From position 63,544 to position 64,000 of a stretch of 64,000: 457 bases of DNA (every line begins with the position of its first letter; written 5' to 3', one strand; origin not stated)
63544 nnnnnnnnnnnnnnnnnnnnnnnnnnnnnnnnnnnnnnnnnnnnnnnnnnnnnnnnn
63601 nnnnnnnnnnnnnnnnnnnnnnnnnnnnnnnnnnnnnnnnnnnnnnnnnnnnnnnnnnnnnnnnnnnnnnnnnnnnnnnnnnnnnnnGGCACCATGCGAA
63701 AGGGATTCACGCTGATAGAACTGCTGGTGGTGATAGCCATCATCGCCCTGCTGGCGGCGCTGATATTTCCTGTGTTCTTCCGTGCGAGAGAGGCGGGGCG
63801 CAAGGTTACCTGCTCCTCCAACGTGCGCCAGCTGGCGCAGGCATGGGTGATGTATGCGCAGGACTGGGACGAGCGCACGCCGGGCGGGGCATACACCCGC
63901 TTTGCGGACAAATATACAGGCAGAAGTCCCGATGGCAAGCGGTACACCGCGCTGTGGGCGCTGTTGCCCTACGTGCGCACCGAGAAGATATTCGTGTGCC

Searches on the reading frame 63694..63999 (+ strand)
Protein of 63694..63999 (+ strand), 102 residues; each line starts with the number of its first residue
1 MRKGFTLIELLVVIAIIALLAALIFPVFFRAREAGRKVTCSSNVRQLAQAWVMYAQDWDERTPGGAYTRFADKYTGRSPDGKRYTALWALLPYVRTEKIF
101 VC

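Call 8: search_protein_families(library=pfam, proteins=[window:63694-63999:+], max_evalue=0.01)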
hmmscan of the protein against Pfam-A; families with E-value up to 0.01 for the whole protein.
window:63694-63999:+ (102 aa): 2 families
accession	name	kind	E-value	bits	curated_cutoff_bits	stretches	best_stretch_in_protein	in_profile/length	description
PF07596.16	SBP_bac_10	-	2.7e-08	34.6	23.3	1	31-97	3-63/268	Protein of unknown function (DUF1559)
PF07963.17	N_methyl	-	3.4e-08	33.2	21.2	1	2-25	4-27/27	Prokaryotic N-terminal methylation motif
